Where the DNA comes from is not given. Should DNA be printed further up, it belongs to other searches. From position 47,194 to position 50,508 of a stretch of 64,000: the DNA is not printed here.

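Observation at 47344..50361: Two complete GspE/PilB-type secretion ATPases fused into one 1027-aa polypeptide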

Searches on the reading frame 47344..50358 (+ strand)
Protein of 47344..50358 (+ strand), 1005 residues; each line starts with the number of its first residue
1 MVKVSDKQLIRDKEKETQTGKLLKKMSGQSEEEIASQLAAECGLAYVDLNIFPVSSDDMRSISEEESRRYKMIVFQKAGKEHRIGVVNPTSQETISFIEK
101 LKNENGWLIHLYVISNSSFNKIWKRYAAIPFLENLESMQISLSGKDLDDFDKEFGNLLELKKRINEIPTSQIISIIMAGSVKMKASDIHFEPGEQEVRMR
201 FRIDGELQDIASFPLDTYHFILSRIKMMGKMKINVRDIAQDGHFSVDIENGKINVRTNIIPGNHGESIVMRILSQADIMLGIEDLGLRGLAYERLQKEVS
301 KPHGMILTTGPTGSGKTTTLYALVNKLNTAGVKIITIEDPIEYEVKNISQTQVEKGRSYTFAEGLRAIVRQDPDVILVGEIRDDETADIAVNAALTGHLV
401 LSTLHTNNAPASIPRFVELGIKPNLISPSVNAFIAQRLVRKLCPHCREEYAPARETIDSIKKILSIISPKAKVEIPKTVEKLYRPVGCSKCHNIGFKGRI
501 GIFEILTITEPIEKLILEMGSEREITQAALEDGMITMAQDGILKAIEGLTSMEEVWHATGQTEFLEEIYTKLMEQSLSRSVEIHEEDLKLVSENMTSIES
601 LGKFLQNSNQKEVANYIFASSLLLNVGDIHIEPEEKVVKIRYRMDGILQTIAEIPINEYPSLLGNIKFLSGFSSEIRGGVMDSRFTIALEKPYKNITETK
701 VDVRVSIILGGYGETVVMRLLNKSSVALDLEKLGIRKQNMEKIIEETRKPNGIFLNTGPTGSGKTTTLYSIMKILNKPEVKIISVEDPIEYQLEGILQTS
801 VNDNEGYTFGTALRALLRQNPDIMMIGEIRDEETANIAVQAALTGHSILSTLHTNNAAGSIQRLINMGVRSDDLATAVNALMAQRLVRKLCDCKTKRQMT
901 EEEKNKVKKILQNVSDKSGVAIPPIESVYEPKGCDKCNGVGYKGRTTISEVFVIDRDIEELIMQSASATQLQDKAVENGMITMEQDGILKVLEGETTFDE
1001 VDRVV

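Call 3: search_protein_families(library=pfam, proteins=[window:47344-50358:+], max_evalue=0.01)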
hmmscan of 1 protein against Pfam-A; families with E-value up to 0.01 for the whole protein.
window:47344-50358:+ (1005 aa): 43 families (the best 25 are shown)
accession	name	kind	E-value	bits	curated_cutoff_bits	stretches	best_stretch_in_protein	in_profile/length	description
PF00437.27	T2SSE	-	1.8e-228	757.8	24.9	2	168-555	7-368/370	Type II/IV secretion system protein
PF25199.1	nSTAND_NTPase5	-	5.6e-11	42.9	34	2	293-362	30-102/145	Novel STAND NTPase 5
PF20720.3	nSTAND3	-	1.4e-08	35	27.2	1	297-343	11-57/155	Novel STAND NTPase 3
PF13401.12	AAA_22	-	4.2e-08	34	27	1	303-341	5-43/130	AAA domain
PF04851.21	ResIII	-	1.6e-07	31.8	22.5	0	291-335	11-57/164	Type III restriction enzyme, res subunit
PF13604.12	AAA_30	-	2.7e-07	30.9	27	1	298-336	13-51/191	AAA domain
PF03215.21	Rad17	-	3.6e-07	30.7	23.8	0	726-776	21-70/186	Rad17 P-loop domain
PF13555.12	AAA_29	-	3.9e-07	30.1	27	0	301-324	20-43/61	P-loop containing region of AAA domain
PF12775.13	AAA_7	-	5.7e-07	29.7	25.8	0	292-338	22-68/181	P-loop containing dynein motor region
PF13173.12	AAA_14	-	1.2e-06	29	27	0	305-348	4-48/129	AAA domain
PF00004.35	AAA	-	2.2e-06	28.6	21.2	0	306-338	1-30/131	ATPase family associated with various cellular activities (AAA)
PF13245.12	AAA_19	-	2.4e-06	28.2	25.1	0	302-332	10-41/134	AAA domain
PF00005.33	ABC_tran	-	5.8e-06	27.4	25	0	307-355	15-59/137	ABC transporter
PF13191.12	AAA_16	-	1e-05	26.6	32.6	0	299-334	19-55/167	AAA ATPase domain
PF07724.20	AAA_2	-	3.1e-05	24.5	27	0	302-381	2-84/166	AAA domain (Cdc48 subfamily)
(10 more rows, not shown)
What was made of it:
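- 47344..50361 (+): Tandem PilB/GspE-type ATPase gene (1005 aa plus stop). Two T2SSE stretches, 757.8 bits (call 3).
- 47344..47733 (+): N1 domain (residues 1-130; GspE-N/MshEN-type), present once only. Pfam MshEN at residues 43-126, 22.7 bits (call 3).
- On PilT/GspE-like secretion ATPase superfamily (Pfam T2SSE, PF00437): 757.8 bits against a cut-off of 24.9, in two separate stretches (call 3).
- Checked: Pfam T2SSE matches twice, 757.8 bits in total (call 3).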

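Call 4: search_protein_families(library=ncbifam, proteins=[window:47344-50358:+], max_evalue=0.001)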
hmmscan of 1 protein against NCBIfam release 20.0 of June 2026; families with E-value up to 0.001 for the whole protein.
window:47344-50358:+ (1005 aa): 42 families (the best 25 are shown)
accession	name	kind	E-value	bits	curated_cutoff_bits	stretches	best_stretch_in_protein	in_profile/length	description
TIGR02533.1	type_II_gspE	equivalog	1.7e-263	874.6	630.25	2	68-559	10-486/486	type II secretion system ATPase GspE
TIGR02538.1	type_IV_pilB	equivalog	3.1e-262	871.2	675.65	2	12-559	24-562/564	type IV-A pilus assembly ATPase PilB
NF007755.0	PRK10436.1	equivalog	1.6e-219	729.3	617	2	68-562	15-462/465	type II secretion system protein GspE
NF053534.1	T4PilAsmATPsTfpB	equivalog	1.8e-217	723.3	850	2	31-558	65-581/584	type IV pilus assembly ATPase TfpB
NF041000.1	ATPase_ComGA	equivalog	4.5e-140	465.2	300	2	176-440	3-266/267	competence type IV pilus ATPase ComGA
TIGR01420.1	pilT_fam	subfamily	3.2e-107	358.7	319.1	2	175-441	4-270/343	PilT/PilU family type 4a pilus ATPase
TIGR02525.1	plasmid_TraJ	equivalog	1.7e-53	182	368.3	2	716-893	120-300/372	plasmid transfer ATPase TraJ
TIGR02524.1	dot_icm_DotB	equivalog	9.3e-43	146.8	463.3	2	299-489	130-331/358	Dot/Icm type IV secretion system ATPase DotB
NF058587.1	archaellum_moto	equivalog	1.4e-37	129.6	550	2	754-868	279-397/527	archaellum flagellar ATPase motor FlaI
TIGR02788.1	VirB11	equivalog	3.3e-28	98.6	249.95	2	754-893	147-290/308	P-type DNA transfer ATPase VirB11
TIGR02782.1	TrbB_P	equivalog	1.1e-27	97.1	304.55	2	301-418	134-254/303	P-type conjugative transfer ATPase TrbB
NF010469.0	PRK13894.1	subfamily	1.9e-26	93.2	508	2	298-419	144-267/320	conjugal transfer ATPase TrbB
TIGR03819.1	heli_sec_ATPase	hypoth_equivalog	3.1e-26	92.4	373.15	2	713-872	139-305/340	TadA family conjugal transfer-associated ATPase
NF053672.1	bindosome_BasE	exception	2.8e-23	82.5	1000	2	307-417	274-389/512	bindosome assembly system ATPase subunit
NF010407.0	PRK13833.1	subfamily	1.1e-18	67.8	499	2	756-867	149-262/323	conjugal transfer protein TrbB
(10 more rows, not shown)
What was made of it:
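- Closest known: GspE/EpsE, the type II secretion ATPase. Same: Comparable HMM scores (TIGR02533, call 4).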
